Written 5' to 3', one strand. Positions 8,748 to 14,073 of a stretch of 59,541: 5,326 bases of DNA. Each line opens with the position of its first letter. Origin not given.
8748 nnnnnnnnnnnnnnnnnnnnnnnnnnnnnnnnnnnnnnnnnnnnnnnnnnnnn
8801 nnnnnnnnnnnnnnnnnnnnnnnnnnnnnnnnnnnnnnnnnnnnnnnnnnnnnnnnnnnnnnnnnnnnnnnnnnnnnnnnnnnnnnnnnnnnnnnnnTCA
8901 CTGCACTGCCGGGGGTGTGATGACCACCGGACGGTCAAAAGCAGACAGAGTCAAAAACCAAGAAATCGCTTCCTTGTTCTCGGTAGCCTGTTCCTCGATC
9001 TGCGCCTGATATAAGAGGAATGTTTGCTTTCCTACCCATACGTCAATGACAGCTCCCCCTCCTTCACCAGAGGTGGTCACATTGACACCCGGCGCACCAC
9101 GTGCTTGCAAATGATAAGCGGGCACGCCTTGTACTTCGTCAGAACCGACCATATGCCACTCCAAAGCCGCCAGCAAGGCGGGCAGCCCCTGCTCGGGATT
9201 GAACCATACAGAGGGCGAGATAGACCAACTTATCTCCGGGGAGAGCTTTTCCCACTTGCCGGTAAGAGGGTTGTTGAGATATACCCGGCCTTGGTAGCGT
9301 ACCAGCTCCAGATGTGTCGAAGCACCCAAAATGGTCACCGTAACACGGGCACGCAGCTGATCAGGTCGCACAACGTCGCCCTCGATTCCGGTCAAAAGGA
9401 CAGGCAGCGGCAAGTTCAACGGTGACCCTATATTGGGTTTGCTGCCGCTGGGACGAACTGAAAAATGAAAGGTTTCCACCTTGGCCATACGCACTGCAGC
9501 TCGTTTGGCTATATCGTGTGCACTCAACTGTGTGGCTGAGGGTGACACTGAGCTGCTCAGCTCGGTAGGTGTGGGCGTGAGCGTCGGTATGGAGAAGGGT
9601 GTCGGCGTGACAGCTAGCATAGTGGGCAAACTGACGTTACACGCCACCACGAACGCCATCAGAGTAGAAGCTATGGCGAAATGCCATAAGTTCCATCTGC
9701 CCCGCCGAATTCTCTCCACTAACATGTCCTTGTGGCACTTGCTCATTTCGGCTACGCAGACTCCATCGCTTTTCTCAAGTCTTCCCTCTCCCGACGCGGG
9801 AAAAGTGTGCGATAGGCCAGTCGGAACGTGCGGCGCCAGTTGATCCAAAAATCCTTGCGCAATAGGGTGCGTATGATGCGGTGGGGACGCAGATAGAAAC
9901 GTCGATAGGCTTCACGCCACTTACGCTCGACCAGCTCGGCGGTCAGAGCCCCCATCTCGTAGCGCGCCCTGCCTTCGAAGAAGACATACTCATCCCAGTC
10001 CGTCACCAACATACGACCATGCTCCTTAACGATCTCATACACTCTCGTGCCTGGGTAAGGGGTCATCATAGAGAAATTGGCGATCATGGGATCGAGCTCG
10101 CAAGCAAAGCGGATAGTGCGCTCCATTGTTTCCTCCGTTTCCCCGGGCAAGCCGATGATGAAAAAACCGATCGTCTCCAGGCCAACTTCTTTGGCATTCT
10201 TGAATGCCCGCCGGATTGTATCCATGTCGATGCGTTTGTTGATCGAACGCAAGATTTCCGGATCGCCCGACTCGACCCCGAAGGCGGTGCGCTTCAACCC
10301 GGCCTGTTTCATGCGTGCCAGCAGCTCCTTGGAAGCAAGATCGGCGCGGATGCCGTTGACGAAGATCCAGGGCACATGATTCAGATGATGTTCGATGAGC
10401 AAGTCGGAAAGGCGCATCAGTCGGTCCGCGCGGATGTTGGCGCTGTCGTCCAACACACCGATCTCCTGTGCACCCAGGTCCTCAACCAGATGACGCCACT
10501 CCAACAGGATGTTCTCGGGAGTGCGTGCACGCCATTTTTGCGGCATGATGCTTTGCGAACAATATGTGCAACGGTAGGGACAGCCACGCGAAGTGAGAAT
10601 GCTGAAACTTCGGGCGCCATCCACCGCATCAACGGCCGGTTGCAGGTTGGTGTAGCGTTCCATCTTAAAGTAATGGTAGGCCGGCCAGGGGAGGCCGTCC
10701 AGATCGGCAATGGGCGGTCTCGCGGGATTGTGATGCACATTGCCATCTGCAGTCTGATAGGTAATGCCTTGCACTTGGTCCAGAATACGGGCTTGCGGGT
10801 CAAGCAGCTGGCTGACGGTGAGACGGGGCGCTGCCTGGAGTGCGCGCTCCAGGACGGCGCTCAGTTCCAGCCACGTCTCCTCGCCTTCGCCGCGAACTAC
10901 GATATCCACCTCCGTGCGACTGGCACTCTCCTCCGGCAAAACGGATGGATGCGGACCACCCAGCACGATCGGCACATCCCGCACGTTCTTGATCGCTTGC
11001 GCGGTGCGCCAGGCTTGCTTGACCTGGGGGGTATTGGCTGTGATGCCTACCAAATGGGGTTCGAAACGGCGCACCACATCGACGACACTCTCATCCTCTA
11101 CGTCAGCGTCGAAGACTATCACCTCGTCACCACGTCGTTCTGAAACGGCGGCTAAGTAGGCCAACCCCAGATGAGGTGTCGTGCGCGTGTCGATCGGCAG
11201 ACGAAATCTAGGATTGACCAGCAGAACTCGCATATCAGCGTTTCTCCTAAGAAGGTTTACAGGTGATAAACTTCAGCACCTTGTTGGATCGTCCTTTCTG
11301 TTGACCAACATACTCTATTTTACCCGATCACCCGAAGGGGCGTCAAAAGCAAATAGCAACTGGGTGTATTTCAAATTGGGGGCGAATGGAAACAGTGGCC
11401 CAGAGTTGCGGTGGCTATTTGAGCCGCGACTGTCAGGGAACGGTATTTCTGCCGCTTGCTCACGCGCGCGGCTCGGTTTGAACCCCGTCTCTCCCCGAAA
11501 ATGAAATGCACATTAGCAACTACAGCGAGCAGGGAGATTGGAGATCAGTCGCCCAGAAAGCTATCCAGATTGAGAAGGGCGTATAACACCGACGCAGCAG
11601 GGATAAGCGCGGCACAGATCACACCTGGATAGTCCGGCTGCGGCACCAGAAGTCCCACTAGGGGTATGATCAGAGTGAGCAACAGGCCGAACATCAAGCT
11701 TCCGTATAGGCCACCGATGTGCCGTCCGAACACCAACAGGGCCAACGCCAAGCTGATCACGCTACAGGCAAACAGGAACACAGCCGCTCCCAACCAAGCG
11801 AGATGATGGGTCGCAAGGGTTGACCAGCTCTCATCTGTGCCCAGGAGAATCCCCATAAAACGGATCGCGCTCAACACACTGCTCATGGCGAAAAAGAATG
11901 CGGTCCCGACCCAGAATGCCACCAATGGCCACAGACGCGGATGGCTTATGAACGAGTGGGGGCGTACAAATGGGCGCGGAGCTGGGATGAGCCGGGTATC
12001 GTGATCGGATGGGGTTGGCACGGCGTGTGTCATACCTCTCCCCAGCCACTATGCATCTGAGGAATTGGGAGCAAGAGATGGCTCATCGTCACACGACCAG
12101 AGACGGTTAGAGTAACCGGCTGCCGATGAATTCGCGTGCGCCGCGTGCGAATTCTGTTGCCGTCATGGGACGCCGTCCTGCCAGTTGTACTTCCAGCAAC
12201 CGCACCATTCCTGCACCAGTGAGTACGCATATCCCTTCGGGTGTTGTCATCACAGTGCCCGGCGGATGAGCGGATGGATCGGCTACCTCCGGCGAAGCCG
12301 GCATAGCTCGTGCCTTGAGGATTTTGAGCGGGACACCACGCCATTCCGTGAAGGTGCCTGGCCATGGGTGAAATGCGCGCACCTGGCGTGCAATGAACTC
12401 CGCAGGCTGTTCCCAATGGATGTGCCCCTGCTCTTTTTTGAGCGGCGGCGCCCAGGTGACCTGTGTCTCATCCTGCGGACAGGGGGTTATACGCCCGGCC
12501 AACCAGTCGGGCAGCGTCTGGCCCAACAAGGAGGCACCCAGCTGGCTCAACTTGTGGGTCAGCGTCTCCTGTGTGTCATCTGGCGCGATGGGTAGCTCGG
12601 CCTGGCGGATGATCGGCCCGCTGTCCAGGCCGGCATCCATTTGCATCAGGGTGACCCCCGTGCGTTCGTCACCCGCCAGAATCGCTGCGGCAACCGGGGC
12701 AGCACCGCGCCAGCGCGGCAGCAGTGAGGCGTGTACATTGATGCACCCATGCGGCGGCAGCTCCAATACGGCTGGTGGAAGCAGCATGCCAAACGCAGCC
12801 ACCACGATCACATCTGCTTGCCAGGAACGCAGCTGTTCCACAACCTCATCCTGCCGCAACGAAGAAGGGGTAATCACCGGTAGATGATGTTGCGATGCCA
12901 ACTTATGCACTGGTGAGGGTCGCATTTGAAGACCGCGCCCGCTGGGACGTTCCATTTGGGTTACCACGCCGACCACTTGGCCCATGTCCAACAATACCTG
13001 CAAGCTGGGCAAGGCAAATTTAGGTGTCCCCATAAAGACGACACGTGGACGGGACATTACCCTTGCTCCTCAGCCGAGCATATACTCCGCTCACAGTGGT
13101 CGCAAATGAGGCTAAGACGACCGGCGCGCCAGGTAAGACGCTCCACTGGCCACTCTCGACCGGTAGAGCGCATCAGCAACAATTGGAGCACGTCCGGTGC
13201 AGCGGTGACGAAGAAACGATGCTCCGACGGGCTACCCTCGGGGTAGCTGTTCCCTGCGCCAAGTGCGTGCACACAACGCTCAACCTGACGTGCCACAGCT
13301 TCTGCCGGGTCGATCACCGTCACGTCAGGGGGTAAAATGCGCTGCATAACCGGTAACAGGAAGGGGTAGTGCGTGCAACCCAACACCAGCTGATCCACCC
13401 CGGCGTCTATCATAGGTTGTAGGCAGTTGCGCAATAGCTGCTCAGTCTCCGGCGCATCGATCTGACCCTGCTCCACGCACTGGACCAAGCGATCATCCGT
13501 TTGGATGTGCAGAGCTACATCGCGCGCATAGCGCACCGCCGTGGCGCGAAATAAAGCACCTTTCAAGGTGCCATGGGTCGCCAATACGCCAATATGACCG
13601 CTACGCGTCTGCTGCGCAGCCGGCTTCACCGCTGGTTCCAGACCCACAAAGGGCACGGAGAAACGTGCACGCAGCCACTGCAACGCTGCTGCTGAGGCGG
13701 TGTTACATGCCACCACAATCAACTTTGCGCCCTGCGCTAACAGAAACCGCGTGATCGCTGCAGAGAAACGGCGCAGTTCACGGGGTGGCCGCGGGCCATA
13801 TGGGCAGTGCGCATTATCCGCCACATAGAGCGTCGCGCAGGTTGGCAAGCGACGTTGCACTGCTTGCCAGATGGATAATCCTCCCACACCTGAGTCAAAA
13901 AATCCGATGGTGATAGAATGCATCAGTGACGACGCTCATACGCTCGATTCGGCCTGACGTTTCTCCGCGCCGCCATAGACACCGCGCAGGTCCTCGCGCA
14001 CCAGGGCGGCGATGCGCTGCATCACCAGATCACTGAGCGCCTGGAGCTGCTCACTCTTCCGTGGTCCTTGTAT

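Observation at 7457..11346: Two paralogous B12-binding radical-SAM enzymes translationally coupled to an LprG/LolA-like lipoprotein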

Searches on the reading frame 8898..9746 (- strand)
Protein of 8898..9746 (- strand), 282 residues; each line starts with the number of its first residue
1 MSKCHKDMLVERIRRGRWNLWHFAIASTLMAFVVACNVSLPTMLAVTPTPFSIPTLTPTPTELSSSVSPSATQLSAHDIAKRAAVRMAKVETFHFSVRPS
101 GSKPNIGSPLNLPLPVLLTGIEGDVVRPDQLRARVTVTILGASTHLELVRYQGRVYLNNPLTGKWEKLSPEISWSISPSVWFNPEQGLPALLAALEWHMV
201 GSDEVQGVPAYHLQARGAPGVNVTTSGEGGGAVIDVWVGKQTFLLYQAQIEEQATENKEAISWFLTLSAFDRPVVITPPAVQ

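Call 7: search_protein_families(library=pfam, proteins=[window:8898-9746:-], max_evalue=0.01)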
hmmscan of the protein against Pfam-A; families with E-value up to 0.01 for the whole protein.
window:8898-9746:- (282 aa): 1 family
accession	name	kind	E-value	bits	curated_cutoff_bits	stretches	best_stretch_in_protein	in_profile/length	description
PF07161.20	LppX_LprAFG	-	1.1e-13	51.9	24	1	78-275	4-191/192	LppX_LprAFG lipoprotein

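Call 8: search_protein_families(library=ncbifam, proteins=[window:8898-9746:-], max_evalue=0.01)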
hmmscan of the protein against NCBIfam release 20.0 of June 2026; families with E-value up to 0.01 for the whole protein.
window:8898-9746:- (282 aa): 1 family
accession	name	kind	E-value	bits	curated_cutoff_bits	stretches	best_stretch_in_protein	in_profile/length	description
NF053532.1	lipo_SCO4651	subfamily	0.0038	16.9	65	0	232-280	225-271/277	SCO4651 family lipoprotein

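Call 13: find_homologous_proteins(query=window:8898-9746:-)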
Query window:8898-9746:- (282 aa): 27 proteins with E <= 0.001 among 5138 candidates.
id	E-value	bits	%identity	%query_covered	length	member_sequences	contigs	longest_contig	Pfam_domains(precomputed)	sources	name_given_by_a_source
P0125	1.0e-162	558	100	90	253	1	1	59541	PF07161.20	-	-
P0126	3.4e-113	395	66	98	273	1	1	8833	PF07161.20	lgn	-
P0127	6.7e-111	388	63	98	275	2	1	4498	PF07161.20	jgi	jgi:hypothetical protein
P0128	1.2e-109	384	68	93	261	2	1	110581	PF07161.20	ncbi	ncbi:MAG: LppX_LprAFG lipoprotein [Anaerolineae bacterium]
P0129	8.2e-109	381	70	90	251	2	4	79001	PF07161.20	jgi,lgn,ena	-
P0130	1.3e-107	377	62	100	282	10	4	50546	PF07161.20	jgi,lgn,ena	jgi:hypothetical protein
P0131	2.3e-103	363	68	90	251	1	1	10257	PF07161.20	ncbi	ncbi:MAG: LppX_LprAFG lipoprotein [Anaerolineae bacterium]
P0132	3.1e-98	346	59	94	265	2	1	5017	PF07161.20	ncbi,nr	ncbi:MAG: LppX_LprAFG lipoprotein [Anaerolineae bacterium]|nr:LppX_LprAFG lipoprotein [Anaerolineae 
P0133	1.3e-96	341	55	100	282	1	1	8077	PF07161.20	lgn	-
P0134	3.1e-96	340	54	100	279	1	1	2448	PF07161.20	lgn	-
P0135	3.6e-95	336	60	96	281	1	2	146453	PF07161.20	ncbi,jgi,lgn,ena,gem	-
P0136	2.5e-94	334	57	90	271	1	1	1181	PF07161.20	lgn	-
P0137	1.8e-90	321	55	100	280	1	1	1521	PF07161.20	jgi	jgi:hypothetical protein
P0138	2.6e-72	261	50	94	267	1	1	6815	PF07161.20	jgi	jgi:hypothetical protein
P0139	6.1e-72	260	47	90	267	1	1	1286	PF07161.20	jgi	jgi:hypothetical protein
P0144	3.3e-68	248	48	87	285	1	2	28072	PF07161.20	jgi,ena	jgi:hypothetical protein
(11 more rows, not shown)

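Call 14: find_encoding_contigs(protein=P0128, flank=8000, max_places=3)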
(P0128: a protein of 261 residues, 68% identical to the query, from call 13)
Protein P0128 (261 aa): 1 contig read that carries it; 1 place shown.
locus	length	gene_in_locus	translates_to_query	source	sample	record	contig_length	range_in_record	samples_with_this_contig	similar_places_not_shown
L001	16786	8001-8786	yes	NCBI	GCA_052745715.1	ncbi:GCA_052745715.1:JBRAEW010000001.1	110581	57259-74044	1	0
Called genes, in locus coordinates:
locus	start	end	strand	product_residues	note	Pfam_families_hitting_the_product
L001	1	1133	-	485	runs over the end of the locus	PF01594:AI-2E_transport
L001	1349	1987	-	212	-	PF01726:LexA_DNA_bind, PF00717:Peptidase_S24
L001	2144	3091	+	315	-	PF01476:LysM, PF23473:LysM3_LYK4_5 (faint), PF11906:DUF3426 (faint)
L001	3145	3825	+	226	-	PF01553:Acyltransferase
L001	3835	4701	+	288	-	PF01177:Asp_Glu_race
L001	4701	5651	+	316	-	PF00551:Formyl_trans_N, PF02911:Formyl_trans_C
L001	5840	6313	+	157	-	-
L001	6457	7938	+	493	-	PF02310:B12-binding, PF04055:Radical_SAM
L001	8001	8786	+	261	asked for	PF07161:LppX_LprAFG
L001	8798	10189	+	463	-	PF02310:B12-binding, PF04055:Radical_SAM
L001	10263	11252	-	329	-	PF01926:MMR_HSR1, PF02421:FeoB_N (weak), PF02824:TGS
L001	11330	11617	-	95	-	-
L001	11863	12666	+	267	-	PF01149:Fapy_DNA_glyco, PF06831:H2TH, PF06827:zf-FPG_IleRS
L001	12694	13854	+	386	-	-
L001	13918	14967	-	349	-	PF00962:A_deaminase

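Call 15: find_encoding_contigs(protein=P0135, flank=8000, max_places=3)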
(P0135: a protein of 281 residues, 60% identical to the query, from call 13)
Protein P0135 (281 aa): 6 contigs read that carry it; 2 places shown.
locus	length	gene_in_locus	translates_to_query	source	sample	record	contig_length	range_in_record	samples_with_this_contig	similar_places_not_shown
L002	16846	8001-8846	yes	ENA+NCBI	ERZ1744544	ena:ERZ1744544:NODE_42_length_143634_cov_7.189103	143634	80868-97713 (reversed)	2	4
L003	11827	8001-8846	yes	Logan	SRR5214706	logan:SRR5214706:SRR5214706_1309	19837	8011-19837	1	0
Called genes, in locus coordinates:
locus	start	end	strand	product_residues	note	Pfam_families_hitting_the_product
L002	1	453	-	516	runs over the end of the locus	PF04715:, PF00425:Chorismate_bind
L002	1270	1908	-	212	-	PF01726:LexA_DNA_bind, PF13412:HTH_24 (weak), PF00717:Peptidase_S24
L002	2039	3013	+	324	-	PF23473:LysM3_LYK4_5 (faint), PF01476:LysM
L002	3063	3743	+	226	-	PF01553:Acyltransferase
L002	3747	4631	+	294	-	PF01177:Asp_Glu_race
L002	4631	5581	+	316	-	PF00551:Formyl_trans_N, PF02911:Formyl_trans_C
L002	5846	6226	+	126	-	-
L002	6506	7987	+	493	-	PF02310:B12-binding, PF04055:Radical_SAM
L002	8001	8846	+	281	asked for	PF07161:LppX_LprAFG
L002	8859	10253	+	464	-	PF02310:B12-binding, PF04055:Radical_SAM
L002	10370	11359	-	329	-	PF00009:GTP_EFTU (faint), PF01926:MMR_HSR1, PF02421:FeoB_N (weak), PF02824:TGS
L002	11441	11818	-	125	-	-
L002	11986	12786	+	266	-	PF01149:Fapy_DNA_glyco, PF06831:H2TH, PF06827:zf-FPG_IleRS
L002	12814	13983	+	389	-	-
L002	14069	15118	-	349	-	PF00962:A_deaminase, PF01979:Amidohydro_1 (faint), PF19326:AMP_deaminase (weak)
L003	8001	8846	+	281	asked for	PF07161:LppX_LprAFG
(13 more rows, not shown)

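Call 16: find_encoding_contigs(protein=P0144, flank=8000, max_places=3)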
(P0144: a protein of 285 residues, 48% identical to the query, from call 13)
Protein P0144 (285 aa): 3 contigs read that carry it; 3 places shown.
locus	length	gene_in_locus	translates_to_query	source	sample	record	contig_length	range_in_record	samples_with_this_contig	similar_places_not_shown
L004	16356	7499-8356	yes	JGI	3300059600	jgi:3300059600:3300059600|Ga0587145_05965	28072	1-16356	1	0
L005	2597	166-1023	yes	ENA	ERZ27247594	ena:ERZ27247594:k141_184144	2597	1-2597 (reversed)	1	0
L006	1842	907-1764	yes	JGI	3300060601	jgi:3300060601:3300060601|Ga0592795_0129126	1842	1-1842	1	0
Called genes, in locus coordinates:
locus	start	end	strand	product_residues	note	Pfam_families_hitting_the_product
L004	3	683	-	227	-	?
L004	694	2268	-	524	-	PF00999:Na_H_Exchanger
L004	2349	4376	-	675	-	PF13549:ATP-grasp_5, PF02629:CoA_binding, PF13380:CoA_binding_2, PF13607:Succ_CoA_lig, PF19045:Ligase_CoA_2 (weak)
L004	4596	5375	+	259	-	PF04203:Sortase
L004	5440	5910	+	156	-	-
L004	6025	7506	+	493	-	PF02310:B12-binding, PF04055:Radical_SAM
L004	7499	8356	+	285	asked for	PF07161:LppX_LprAFG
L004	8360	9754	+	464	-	PF02310:B12-binding, PF04055:Radical_SAM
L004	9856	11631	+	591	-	PF00664:ABC_membrane, PF00005:ABC_tran, PF13304:AAA_21 (faint)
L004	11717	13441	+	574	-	PF00664:ABC_membrane (weak), PF00005:ABC_tran, PF02463:SMC_N (faint)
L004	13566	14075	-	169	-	-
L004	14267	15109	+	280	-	PF00892:EamA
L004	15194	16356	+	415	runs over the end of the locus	PF00483:NTP_transferase, PF00132:Hexapep (faint), PF25087:GMPPB_C (weak), PF24894:Hexapep_GlmU, PF25084:LbH_EIF2B (weak), PF25247:LbH_GLGC (faint)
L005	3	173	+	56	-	?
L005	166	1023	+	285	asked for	PF07161:LppX_LprAFG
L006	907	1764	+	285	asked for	PF07161:LppX_LprAFG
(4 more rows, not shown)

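Call 45: search_solved_structures(query=A1, max_evalue=1)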
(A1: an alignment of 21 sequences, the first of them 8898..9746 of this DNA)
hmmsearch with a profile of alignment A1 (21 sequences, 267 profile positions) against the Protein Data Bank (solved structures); distinct sequences matched with E-value up to 1: 0.

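Call 57: find_related_loci(query=A3, collection=metagenome_contigs, flank=6000)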
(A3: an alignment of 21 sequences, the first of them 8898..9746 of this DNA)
Query A3 (282 aa) in metagenome_contigs; peptide patterns used: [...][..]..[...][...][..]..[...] (x = any residue, [..] = any of these).
399 stretches matched a pattern; 77 encode a relative of the query (tblastn E <= 1e-3); 77 distinct loci.
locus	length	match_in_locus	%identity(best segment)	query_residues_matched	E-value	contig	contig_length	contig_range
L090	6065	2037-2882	62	1-282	3e-112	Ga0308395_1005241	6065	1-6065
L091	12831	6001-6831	60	13-282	2e-94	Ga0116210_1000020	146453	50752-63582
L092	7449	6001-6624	50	73-280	4e-65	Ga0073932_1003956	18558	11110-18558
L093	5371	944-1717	30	4-279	1e-34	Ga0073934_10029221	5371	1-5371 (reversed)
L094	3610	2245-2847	34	78-279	1e-34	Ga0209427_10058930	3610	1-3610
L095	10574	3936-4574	33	54-279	5e-34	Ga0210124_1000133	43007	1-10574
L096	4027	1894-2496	34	78-279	6e-33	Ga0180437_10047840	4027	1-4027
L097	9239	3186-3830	31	68-282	8e-33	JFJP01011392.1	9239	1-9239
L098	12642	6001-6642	33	54-282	1e-32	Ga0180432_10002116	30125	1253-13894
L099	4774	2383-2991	32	78-281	2e-32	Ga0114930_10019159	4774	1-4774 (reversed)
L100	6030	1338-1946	33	78-281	2e-32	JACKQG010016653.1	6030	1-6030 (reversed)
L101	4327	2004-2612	31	78-281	1e-31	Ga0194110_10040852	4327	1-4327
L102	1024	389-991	33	78-279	3e-31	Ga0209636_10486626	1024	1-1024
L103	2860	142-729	34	78-274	7e-30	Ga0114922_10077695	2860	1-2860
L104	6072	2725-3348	33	73-281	3e-29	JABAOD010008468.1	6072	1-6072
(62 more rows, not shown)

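Call 60: predict_structure(alignment_id=A1)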
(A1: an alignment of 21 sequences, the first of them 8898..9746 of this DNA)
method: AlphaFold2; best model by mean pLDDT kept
length: 282 residues; sequences in the alignment: 21
mean_pLDDT: 77.6   pTM: 0.68
mean pLDDT of the five models: 77.6, 74.8, 71.1, 68.3, 64.9
residues with pLDDT >= 90: 106; 70-90: 98; 50-70: 38; < 50: 40
segments of 3 or more residues with pLDDT < 50: 38-71, 223-228
pLDDT, mean of each block of 10 residues (from residue 1): 62 70 75 55 38 38 34 84 94 93 83 88 90 92 91 86 83 74 82 92 95 85 49 93 95 72 93 87 60
secondary structure, 60 per line:
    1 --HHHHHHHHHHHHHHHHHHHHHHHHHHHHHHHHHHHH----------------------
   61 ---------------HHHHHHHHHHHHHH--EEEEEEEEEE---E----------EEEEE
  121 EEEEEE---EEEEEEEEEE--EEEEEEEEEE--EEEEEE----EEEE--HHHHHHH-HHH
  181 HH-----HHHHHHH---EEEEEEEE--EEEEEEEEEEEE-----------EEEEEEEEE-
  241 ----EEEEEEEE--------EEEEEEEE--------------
elements in order: H3-38 H76-89 E92-101 E116-126 E130-139 E142-151 E154-159 E164-167 H170-176 H178-182 H188-194 E198-205 E208-219 E231-239 E245-252 E261-268

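Call 63: fold_search(model_id=the predicted structure, library=pdb)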
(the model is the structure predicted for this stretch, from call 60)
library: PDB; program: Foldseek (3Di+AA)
matches with E <= 10: 1187; with E <= 0.001: 44
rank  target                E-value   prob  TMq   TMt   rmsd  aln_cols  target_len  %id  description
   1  3mh9_A                1.6e-13  1.00  0.57  0.76   3.6       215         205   20  Crystal structure of LprG mutant V91W from Mycobacterium tuberculosis (released 2010-09-01)
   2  3mh8_A                2.5e-13  1.00  0.55  0.77   3.4       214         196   20  Crystal structure of LprG from Mycobacterium tuberculosis (released 2010-09-01)
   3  3mha_A                3.5e-13  1.00  0.55  0.77   3.7       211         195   20  Crystal structure of LprG from Mycobacterium tuberculosis bound to PIM (released 2010-09-01)
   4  3mh9_C                9.5e-13  1.00  0.56  0.75   3.7       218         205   19  Crystal structure of LprG mutant V91W from Mycobacterium tuberculosis (released 2010-09-01)
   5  3mha_B                1.1e-12  1.00  0.56  0.79   3.1       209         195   20  Crystal structure of LprG from Mycobacterium tuberculosis bound to PIM (released 2010-09-01)
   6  4zra_C                3.5e-12  1.00  0.55  0.78   3.2       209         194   19  CRYSTAL STRUCTURE OF MYCOBACTERIUM TUBERCULOSIS LPRG BINDING TO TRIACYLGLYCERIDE (released 2016-02-10)
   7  4qa8                  1.2e-11  1.00  0.51  0.67   4.6       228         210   18  Crystal structure of LprF from Mycobacterium bovis (released 2014-10-22)
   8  3mh8_B                1.4e-11  1.00  0.54  0.76   3.3       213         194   20  Crystal structure of LprG from Mycobacterium tuberculosis (released 2010-09-01)
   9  2byo                  1.6e-09  1.00  0.50  0.73   3.7       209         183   17  Crystal structure of Mycobacterium tuberculosis lipoprotein LppX (Rv2945c) (released 2006-03-22)
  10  4z48_A                1.0e-06  1.00  0.28  0.31   9.0       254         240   12  Crystal structure of a DUF1329 family protein (DESPIG_00262) from Desulfovibrio piger ATCC 29098 at 1.75 A resolution (released 2015-04-22)
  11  9tp6_A                2.5e-06  1.00  0.29  0.31   9.9       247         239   10  Structure of LolA3 from Porphyromonas gingivalis (released 2026-02-18)
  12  4mxt                  2.6e-06  1.00  0.38  0.53   5.8       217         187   13  Crystal structure of an Outer-membrane lipoprotein carrier protein (BACUNI_04723) from Bacteroides uniformis ATCC 8492 a (released 2013-10-16)
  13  3bk5                  3.6e-06  1.00  0.25  0.28  12.7       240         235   10  Crystal structure of putative outer membrane lipoprotein-sorting protein domain from Vibrio parahaemolyticus (released 2008-02-05)
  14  2w7q_A                4.8e-06  1.00  0.35  0.46   7.7       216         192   12  Structure of Pseudomonas aeruginosa LolA (released 2009-12-29)
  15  9tp6_B                6.3e-06  1.00  0.28  0.31  10.6       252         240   10  Structure of LolA3 from Porphyromonas gingivalis (released 2026-02-18)
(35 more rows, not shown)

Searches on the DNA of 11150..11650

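Call 67: search_rna_families(source=window, start=11150, end=11650, threshold=evalue, max_evalue=1)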
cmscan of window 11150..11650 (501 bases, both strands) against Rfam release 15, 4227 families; matches with E-value up to 1: 0.
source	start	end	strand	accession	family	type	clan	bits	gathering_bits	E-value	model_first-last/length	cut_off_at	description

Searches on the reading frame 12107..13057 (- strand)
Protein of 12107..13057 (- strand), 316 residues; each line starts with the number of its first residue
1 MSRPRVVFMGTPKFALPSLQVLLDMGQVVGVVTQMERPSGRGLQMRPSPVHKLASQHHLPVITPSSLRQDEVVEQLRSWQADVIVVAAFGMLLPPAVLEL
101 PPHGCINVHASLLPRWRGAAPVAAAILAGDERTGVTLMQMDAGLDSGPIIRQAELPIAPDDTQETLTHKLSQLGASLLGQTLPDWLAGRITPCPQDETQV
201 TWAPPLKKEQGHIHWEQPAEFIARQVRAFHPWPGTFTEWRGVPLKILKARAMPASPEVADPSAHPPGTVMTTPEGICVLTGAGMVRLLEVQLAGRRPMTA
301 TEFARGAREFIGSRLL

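Call 7: search_protein_families(library=pfam, proteins=[window:12107-13057:-], max_evalue=0.01)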
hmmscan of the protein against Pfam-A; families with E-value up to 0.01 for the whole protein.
window:12107-13057:- (316 aa): 2 families
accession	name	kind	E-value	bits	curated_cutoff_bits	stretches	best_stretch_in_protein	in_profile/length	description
PF00551.24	Formyl_trans_N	-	1.7e-45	155.4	26.1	1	10-180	9-179/181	Formyl transferase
PF02911.23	Formyl_trans_C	-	4.3e-26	91.5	21.1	1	206-307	2-99/100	Formyl transferase, C-terminal domain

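Call 8: search_protein_families(library=ncbifam, proteins=[window:12107-13057:-], max_evalue=0.01)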
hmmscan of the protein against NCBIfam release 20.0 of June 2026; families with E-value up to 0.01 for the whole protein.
window:12107-13057:- (316 aa): 7 families
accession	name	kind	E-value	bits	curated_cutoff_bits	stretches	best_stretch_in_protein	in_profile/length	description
TIGR00460.1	fmt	equivalog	7.8e-92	307.7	201.5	1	5-310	2-307/315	methionyl-tRNA formyltransferase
NF005414.0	PRK06988.1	equivalog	4.4e-50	170.4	316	1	4-304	3-302/311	formyltransferase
NF005998.1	PRK08125.1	equivalog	3e-42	144.9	777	1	18-291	15-280/649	bifunctional UDP-4-amino-4-deoxy-L-arabinose formyltransferase/UDP-glucuronic acid oxidase ArnA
TIGR00639.1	PurN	equivalog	9.2e-20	71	150.1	1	70-181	69-180/192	phosphoribosylglycinamide formyltransferase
NF004684.0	PRK06027.1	subfamily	6.1e-14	52.4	223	1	58-183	142-268/286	formyltetrahydrofolate deformylase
TIGR00655.1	PurU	equivalog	1.1e-11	44.9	285.95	1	69-189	149-269/280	formyltetrahydrofolate deformylase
NF005755.0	PRK07579.1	equivalog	6.8e-08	32.6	238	1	104-189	87-171/245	dTDP-4-amino-4,6-dideoxyglucose formyltransferase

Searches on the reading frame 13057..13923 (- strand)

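Call 7: search_protein_families(library=pfam, proteins=[window:13057-13923:-], max_evalue=0.01)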
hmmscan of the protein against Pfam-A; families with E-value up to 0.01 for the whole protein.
window:13057-13923:- (288 aa): 1 family
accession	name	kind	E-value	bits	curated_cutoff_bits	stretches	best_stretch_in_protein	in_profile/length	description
PF01177.27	Asp_Glu_race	-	1.1e-26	94.4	31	1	20-213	18-210/211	Asp/Glu/Hydantoin racemase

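Call 8: search_protein_families(library=ncbifam, proteins=[window:13057-13923:-], max_evalue=0.01)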
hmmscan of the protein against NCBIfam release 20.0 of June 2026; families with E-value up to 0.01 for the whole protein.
window:13057-13923:- (288 aa): 6 families
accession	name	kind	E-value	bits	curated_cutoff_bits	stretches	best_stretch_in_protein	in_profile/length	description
TIGR00067.1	glut_race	equivalog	9.9e-61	205.3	146.65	1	6-249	1-244/251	glutamate racemase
NF002035.0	PRK00865.1-3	equivalog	8.4e-59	199.3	328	1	4-247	4-246/267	glutamate racemase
NF002034.1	PRK00865.1-1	equivalog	3.6e-42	144.4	408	1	8-216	3-214/260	glutamate racemase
NF052483.1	racemase_CuyB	equivalog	6.4e-19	68.8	190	1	56-215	62-222/225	cysteate racemase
TIGR00035.1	asp_race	subfamily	4e-10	39.7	93.1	1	62-212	73-221/236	amino acid racemase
NF007569.0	PRK10200.1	equivalog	0.0005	19.9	417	1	61-211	71-226/230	aspartate/glutamate racemase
